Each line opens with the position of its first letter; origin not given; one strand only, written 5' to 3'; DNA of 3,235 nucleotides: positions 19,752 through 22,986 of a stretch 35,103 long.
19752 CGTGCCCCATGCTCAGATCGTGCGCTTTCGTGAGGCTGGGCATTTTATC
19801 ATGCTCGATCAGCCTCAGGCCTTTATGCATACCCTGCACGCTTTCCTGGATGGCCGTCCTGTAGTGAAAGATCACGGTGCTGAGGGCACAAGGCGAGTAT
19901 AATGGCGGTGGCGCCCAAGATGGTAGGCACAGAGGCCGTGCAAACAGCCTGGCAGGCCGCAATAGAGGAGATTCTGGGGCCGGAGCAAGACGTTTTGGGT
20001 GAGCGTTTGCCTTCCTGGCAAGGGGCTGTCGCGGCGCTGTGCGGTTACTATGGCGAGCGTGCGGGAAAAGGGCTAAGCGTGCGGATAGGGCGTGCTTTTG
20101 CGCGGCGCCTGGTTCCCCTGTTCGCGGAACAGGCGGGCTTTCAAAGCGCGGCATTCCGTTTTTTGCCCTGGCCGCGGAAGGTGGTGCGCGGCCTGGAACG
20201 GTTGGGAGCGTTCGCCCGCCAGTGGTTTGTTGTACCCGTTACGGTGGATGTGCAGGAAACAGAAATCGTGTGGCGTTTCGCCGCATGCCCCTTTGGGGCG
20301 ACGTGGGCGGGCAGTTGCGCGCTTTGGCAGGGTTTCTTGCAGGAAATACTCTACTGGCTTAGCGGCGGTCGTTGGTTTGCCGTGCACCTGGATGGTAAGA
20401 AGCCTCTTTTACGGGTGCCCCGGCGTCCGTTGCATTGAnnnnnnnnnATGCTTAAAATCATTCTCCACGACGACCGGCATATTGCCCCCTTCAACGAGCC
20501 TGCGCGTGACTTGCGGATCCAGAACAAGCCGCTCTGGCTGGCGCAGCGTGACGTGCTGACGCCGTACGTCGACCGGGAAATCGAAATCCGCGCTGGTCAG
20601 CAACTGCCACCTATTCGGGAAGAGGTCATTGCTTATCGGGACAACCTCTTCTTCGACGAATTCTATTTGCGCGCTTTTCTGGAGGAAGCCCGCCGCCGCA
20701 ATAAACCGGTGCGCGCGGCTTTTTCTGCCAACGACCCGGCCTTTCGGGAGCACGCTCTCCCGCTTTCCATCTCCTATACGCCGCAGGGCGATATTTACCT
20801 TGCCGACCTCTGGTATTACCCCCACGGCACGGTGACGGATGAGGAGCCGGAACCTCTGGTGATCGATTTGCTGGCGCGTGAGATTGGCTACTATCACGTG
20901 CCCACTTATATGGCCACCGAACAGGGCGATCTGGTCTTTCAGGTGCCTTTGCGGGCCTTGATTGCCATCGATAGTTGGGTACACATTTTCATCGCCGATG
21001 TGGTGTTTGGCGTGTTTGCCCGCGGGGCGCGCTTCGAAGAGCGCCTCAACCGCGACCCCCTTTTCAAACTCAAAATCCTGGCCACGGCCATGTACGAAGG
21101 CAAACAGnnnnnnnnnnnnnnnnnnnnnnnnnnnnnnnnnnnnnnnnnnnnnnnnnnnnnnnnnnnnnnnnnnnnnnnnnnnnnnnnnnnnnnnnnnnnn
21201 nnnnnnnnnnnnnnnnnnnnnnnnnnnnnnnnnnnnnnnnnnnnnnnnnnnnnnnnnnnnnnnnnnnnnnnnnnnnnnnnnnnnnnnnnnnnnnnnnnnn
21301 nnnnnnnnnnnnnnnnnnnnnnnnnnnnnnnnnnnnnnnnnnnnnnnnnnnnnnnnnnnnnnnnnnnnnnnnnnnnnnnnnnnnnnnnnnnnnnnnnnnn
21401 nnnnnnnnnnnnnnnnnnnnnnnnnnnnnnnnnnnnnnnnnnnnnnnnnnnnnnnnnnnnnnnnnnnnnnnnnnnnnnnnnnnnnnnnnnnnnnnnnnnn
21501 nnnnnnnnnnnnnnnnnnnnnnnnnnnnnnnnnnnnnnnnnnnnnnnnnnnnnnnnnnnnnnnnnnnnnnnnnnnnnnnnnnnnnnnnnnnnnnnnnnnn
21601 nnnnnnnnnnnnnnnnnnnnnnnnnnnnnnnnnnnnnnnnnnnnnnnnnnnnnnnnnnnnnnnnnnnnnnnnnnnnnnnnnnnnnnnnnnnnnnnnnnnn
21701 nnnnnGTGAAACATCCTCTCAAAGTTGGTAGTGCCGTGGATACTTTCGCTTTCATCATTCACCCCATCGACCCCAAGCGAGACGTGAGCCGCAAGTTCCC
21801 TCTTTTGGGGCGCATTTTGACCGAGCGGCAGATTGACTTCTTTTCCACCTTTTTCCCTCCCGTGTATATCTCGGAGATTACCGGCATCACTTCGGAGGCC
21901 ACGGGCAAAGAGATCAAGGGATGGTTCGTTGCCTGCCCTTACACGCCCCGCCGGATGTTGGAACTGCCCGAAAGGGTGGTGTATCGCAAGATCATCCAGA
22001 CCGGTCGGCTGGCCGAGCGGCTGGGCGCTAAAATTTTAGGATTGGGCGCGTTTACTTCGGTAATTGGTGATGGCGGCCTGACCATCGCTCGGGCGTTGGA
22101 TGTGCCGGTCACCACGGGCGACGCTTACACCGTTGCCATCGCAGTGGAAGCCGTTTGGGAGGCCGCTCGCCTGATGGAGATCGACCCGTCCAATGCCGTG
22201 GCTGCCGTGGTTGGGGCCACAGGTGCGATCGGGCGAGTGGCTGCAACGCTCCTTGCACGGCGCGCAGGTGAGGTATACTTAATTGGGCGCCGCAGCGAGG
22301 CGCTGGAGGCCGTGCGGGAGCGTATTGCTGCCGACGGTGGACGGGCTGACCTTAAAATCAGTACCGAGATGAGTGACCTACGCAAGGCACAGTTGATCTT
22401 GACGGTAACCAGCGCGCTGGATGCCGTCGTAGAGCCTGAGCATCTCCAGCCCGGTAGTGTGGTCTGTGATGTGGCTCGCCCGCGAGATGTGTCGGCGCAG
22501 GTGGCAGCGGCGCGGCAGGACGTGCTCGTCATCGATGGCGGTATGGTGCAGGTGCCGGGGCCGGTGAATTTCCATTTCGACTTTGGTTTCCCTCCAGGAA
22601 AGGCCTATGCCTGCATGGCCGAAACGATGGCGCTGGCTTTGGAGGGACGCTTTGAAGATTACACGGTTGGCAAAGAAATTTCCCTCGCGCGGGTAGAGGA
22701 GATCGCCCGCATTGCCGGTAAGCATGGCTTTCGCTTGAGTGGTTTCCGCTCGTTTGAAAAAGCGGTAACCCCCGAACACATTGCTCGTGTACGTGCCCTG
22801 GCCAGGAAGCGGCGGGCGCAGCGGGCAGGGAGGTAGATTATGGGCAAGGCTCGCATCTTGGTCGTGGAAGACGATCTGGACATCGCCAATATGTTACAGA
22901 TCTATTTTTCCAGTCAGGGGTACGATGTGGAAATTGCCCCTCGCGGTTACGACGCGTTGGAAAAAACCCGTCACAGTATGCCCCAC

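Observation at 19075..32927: A 13.9-kb, nine-gene, translationally coupled signalling/enzyme supra-operon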

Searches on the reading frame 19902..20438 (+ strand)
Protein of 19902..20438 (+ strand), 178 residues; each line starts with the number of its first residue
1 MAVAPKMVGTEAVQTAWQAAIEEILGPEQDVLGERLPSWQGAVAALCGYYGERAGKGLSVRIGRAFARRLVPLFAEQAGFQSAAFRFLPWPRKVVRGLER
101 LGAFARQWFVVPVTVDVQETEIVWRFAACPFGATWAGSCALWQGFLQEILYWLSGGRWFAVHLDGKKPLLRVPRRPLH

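Call 3: search_protein_families(library=pfam, proteins=[window:19902-20438:+], max_evalue=0.01)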
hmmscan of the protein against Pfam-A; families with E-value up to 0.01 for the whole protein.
window:19902-20438:+ (178 aa): 0 families

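Call 7: search_protein_families(library=ncbifam, proteins=[window:19902-20438:+], max_evalue=0.01)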
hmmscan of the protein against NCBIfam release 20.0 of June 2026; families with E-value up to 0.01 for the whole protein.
window:19902-20438:+ (178 aa): 0 families

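Call 16: search_solved_structures(query=window:19902-20438:+, max_evalue=10)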
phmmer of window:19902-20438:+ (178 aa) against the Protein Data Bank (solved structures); distinct sequences matched with E-value up to 10: 2.
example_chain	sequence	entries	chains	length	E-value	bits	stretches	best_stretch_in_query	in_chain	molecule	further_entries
7al7_A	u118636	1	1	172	0.68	12.9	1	120-166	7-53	Interleukin-18-binding protein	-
5tgs_A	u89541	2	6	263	0.78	12.7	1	120-160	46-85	7-carboxy-7-deazaguanine synthase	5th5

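Call 20: search_protein_families(library=pfam, proteins=[window:19902-20438:+], max_evalue=10)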
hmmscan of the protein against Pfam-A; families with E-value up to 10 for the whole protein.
window:19902-20438:+ (178 aa): 0 families
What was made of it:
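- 19902..20438 (+): g2: degenerate V4R-domain protein. This is the fastest-evolving member of the cluster. No Pfam hit for the window copy (calls 3, 20).
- Tried and rejected: Nothing was found (call 20).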

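Call 46: search_protein_families(library=pfam, alignment_id=A3, max_evalue=1)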
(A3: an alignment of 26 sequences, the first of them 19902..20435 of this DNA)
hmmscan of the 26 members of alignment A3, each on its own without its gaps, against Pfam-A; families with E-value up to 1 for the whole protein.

A. member 1, window:19902-20435:+ (178 aa): 0 families

B. families by the number of members that match (of 26 scanned): 9 families
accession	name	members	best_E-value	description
PF02830.23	V4R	18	2.2e-12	V4R domain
PF18546.6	MetOD1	11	4.5e-05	Methanogen output domain 1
PF13553.12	FIIND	1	0.082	Function to find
PF07042.17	TrfA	1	0.15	TrfA protein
PF03119.21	DNA_ligase_ZBD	1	0.15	NAD-dependent DNA ligase C4 zinc finger domain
PF13422.11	DUF4110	1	0.18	Domain of unknown function (DUF4110)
PF20130.4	DUF6520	1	0.23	Family of unknown function (DUF6520)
PF02185.22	HR1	1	0.24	Hr1 repeat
PF14196.11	ATC_hydrolase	1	0.58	L-2-amino-thiazoline-4-carboxylic acid hydrolase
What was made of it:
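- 19902..20438 (+): 18 of 26 positional orthologs hit V4R, 11 hit MetOD1 (call 46).
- On V4R domain (PF02830): The window protein has no hit even at E 10 (call 20) and lacks the terminal ExxC...C. 18 of 26 positional orthologs match, best 2e-12 (call 46).
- Checked: It is supported through positional orthologs: 18 of 26 hit Pfam V4R, best E 2e-12 (call 46).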

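Call 47: search_solved_structures(query=A3, max_evalue=10, show_alignments=2)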
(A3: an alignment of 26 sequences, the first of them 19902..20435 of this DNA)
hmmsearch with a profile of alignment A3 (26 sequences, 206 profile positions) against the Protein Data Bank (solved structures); distinct sequences matched with E-value up to 10: 4.
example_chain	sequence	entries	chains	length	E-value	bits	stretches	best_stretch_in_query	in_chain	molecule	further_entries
7vqf_A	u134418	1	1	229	1.3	11.5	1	154-198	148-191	Phenol sensing regulator, MopR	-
5kbe_A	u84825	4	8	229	1.4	11.5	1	154-198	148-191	MopR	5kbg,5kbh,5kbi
2osd_A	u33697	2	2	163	1.7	11.2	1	156-201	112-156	Hypothetical protein MJ1460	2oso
5fru_A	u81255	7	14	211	2.1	10.9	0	156-198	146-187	Positive phenol-degradative gene regulator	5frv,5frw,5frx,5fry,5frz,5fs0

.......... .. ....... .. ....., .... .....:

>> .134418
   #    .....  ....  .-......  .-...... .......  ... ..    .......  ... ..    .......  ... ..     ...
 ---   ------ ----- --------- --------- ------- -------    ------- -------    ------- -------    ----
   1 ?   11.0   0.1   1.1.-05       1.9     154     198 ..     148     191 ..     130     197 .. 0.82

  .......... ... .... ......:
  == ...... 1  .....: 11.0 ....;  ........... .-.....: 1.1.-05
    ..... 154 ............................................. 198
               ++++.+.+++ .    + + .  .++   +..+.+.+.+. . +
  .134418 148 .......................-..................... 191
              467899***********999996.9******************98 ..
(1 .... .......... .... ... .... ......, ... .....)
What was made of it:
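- On V4R domain (PF02830): PDB V4R proteins MopR, PoxR and MJ1460 are the only profile hits, at E 1.3-2.1 (call 47).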

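Call 83: search_protein_families(library=padloc, proteins=[window:19902-20438:+], max_evalue=0.00001)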
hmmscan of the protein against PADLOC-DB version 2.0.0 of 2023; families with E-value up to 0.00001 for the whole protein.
window:19902-20438:+ (178 aa): 0 families

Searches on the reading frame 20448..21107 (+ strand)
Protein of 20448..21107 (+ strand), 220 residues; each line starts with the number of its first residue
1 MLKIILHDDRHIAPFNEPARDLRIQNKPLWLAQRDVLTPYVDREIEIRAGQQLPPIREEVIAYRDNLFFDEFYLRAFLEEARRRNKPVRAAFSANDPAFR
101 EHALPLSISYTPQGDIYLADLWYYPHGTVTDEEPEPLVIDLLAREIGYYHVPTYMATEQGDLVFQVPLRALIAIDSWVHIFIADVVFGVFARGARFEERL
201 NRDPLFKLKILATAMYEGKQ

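Call 20: search_protein_families(library=pfam, proteins=[window:20448-21107:+], max_evalue=10)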
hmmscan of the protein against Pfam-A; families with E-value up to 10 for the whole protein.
window:20448-21107:+ (220 aa): 1 family
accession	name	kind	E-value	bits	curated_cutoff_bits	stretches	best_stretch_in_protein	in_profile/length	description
PF01436.27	NHL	-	0.18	12.4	20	1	105-123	4-20/28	NHL repeat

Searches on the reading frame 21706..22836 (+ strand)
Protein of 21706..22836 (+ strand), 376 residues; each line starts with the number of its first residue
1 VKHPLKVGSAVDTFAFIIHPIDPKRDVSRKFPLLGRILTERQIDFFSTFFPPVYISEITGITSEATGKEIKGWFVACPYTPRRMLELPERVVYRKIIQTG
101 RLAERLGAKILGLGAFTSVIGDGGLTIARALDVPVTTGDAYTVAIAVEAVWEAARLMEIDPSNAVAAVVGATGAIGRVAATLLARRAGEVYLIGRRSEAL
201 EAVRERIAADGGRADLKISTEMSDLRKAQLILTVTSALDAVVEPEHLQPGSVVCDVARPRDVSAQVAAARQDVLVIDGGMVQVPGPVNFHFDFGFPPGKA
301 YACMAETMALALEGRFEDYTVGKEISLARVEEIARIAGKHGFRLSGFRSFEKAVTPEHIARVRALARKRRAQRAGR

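Call 3: search_protein_families(library=pfam, proteins=[window:21706-22836:+], max_evalue=0.01)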
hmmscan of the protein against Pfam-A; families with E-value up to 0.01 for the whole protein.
window:21706-22836:+ (376 aa): 6 families
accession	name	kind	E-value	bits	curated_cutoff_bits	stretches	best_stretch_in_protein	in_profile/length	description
PF01488.26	Shikimate_DH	-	6e-08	33.3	24.3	1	162-270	11-125/138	Shikimate / quinate 5-dehydrogenase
PF01118.30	Semialdhyde_dh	-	0.00039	21.3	26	1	166-258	2-98/121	Semialdehyde dehydrogenase, NAD binding domain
PF02882.25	THF_DHG_CYH_C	-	0.00043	20.1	27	0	141-203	14-76/160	Tetrahydrofolate dehydrogenase/cyclohydrolase, NAD(P)-binding domain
PF00106.31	adh_short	-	0.00048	20.1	26.6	1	165-228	2-64/195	short chain dehydrogenase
PF02737.24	3HCDH_N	-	0.00098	19.5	22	1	166-243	2-78/180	3-hydroxyacyl-CoA dehydrogenase, NAD binding domain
PF02558.23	ApbA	-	0.0029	17.7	22.2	1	167-206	2-39/150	Ketopantoate reductase PanE/ApbA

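Call 7: search_protein_families(library=ncbifam, proteins=[window:21706-22836:+], max_evalue=0.01)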
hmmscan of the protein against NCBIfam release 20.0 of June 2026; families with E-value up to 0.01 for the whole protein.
window:21706-22836:+ (376 aa): 54 families (the best 25 are shown)
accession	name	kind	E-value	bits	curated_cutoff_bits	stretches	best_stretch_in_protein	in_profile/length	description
NF053554.1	prodigi_MAP_PigE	equivalog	1.9e-63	215.1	850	1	14-371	2-362/837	prodigiosin MAP biosynthesis aminotransferase PigE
TIGR04058.1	AcACP_reductase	equivalog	4.1e-31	108.5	449.7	1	39-343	27-335/339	long-chain acyl-[acyl-carrier-protein] reductase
NF004521.0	PRK05866.1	equivalog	4.9e-08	32.4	368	1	167-234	44-111/294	SDR family oxidoreductase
TIGR01035.1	hemA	equivalog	9.7e-08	31.3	209.55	1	139-269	157-289/416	glutamyl-tRNA reductase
NF005681.0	PRK07478.1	subfamily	4e-07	29.7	267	1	163-224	6-66/254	SDR family oxidoreductase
NF005495.0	PRK07109.1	subfamily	5.8e-07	29.1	264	1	163-226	8-70/334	SDR family oxidoreductase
NF000744.0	PRK00045.1-3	equivalog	7.1e-07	28.4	429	1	143-270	163-300/447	glutamyl-tRNA reductase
NF006509.0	PRK08945.1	equivalog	4.6e-06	26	269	1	165-229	15-79/248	YciK family oxidoreductase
NF004203.0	PRK05653.2-4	subfamily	6.5e-06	25.7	313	1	162-228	5-70/260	3-oxoacyl-ACP reductase FabG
NF005446.0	PRK07035.1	equivalog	7.5e-06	25.4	373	1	160-225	8-72/255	SDR family oxidoreductase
NF006132.0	PRK08277.1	subfamily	8.4e-06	25.3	281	1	162-224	9-70/280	D-mannonate oxidoreductase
NF005539.0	PRK07201.1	equivalog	1.5e-05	24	549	1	167-229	374-435/657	SDR family oxidoreductase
NF005672.0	PRK07454.1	equivalog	2.1e-05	23.8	234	1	164-228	7-70/241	SDR family oxidoreductase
NF038213.1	SDR_TniO_fam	equivalog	7.8e-05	22.2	300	1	163-235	2-73/249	SDR family oxidoreductase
NF005806.0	PRK07666.1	equivalog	8.5e-05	21.9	286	1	163-226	7-69/239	3-ketoacyl-ACP reductase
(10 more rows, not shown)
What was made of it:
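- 21736..22836 (+): g4: Aar/PigE-N-like acyl-thioester reductase, probably active. Optional member of the cluster. PigE model 2e-63, TIGR04058 4e-31, both below cutoff (call 7).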

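Call 15: search_solved_structures(query=window:21706-22836:+, max_evalue=0.01)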
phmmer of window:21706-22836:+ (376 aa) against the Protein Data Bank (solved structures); distinct sequences matched with E-value up to 0.01: 15.
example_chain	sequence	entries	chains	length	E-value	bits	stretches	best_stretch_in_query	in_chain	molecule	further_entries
4ppm_A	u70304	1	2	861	4.3e-36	127.9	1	14-359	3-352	Aminotransferase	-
6jzq_A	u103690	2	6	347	4.3e-26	95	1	21-343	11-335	Long-chain acyl-[acyl-carrier-protein] reductase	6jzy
6jzu_A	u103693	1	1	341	4.5e-26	94.9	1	21-343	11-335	Long-chain acyl-[acyl-carrier-protein] reductase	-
6jzz_A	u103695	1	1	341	1.1e-24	90.3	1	21-343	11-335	Long-chain acyl-[acyl-carrier-protein] reductase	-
3qiv_A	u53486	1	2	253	7.1e-05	25.2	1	163-232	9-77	short-chain dehydrogenase or 3-oxoacyl-[acyl-carrier-protein] reductase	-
4jbg_A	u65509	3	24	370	7.5e-05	25.1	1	134-211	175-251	Alcohol dehydrogenase (Zinc)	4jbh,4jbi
1spx_A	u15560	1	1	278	0.00017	23.9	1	164-224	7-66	short-chain reductase family member (5L265)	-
9e4x_A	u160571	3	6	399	0.0008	21.8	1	94-288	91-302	Amino acid adenylation domain protein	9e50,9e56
9e4s_A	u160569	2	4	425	0.00094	21.5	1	94-288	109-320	Amino acid adenylation domain protein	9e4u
9xzp_A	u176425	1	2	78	0.001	21.4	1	166-234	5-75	De novo protein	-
1xhl_A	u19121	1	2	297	0.0034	19.7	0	167-228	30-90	Short-chain dehydrogenase/reductase family member (5L265), putative Tropinone Reductase-II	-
9k8q_A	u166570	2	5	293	0.0045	19.3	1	162-220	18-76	Spm14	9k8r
1xkq_A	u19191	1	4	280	0.0049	19.2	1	162-225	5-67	short-chain reductase family member (5D234)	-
1sep_A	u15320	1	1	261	0.0058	18.9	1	164-263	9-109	SEPIAPTERIN REDUCTASE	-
1nas_A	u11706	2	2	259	0.0083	18.4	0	164-263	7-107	SEPIAPTERIN REDUCTASE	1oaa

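Call 79: search_solved_structures(query=window:21736-22836:+, max_evalue=1e-15, show_alignments=2)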
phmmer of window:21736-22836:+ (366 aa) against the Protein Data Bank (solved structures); distinct sequences matched with E-value up to 1e-15: 4.
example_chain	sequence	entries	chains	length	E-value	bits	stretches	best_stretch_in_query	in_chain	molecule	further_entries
4ppm_A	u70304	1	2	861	3.9e-36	128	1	4-349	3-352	Aminotransferase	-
6jzq_A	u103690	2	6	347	4e-26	95.1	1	11-333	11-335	Long-chain acyl-[acyl-carrier-protein] reductase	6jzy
6jzu_A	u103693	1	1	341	4.2e-26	95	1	11-333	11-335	Long-chain acyl-[acyl-carrier-protein] reductase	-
6jzz_A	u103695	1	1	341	1e-24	90.4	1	11-333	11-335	Long-chain acyl-[acyl-carrier-protein] reductase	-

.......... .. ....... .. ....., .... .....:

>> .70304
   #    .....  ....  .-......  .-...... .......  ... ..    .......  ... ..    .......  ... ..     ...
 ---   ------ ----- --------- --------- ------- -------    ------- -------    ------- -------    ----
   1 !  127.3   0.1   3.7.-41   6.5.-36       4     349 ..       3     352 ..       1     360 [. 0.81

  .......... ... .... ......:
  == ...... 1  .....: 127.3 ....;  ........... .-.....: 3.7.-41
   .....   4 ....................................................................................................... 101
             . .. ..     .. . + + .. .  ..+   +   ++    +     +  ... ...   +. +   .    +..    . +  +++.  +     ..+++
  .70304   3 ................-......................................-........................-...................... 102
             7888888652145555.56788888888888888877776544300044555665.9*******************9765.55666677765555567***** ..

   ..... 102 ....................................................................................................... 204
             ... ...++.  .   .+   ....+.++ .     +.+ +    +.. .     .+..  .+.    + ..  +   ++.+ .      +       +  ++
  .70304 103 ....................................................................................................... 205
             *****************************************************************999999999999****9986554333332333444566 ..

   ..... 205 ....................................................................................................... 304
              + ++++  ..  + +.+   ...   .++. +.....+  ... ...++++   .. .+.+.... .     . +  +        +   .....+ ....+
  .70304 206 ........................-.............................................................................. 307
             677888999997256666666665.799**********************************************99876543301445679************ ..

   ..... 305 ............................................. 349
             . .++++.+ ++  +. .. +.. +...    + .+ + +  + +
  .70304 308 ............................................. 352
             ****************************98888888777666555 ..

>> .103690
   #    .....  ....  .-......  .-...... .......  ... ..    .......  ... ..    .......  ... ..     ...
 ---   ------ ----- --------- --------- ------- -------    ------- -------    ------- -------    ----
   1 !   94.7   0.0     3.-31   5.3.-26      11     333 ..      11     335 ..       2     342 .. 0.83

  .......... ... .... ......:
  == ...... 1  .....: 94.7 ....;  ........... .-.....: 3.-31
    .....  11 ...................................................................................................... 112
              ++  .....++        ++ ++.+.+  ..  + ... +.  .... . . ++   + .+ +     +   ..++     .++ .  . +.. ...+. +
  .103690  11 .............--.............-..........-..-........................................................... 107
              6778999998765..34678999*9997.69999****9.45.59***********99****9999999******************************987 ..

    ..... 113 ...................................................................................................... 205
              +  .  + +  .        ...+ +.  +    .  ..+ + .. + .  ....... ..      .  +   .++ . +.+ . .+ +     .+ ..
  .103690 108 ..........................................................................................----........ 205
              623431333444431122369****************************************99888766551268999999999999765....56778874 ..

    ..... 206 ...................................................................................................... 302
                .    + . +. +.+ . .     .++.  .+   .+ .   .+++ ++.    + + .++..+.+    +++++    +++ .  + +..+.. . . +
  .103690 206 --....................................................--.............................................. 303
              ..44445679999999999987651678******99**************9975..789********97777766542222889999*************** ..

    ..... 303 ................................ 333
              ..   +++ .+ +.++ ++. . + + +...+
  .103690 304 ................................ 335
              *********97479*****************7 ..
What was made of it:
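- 21736..22836 (+): PDB 4ppm 4e-36, Aar 6jzq 4e-26, with the catalytic Cys aligned (ACMAET against ACFAEAM) (call 79).
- On Long-chain acyl-ACP reductase (Aar, TIGR04058): The Cys is aligned (call 79).
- Closest known: Cyanobacterial acyl-ACP reductase Aar and the PigE N-terminal domain. Same: g4 aligns end to end with both, with the catalytic Cys conserved (calls 15, 79).
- g4 keeps the Aar catalytic Cys and a GxxGxxG motif (call 79).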

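Call 83: search_protein_families(library=padloc, proteins=[window:21736-22836:+], max_evalue=0.00001)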
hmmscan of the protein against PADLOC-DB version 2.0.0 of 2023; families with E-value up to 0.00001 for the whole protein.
window:21736-22836:+ (366 aa): 0 families
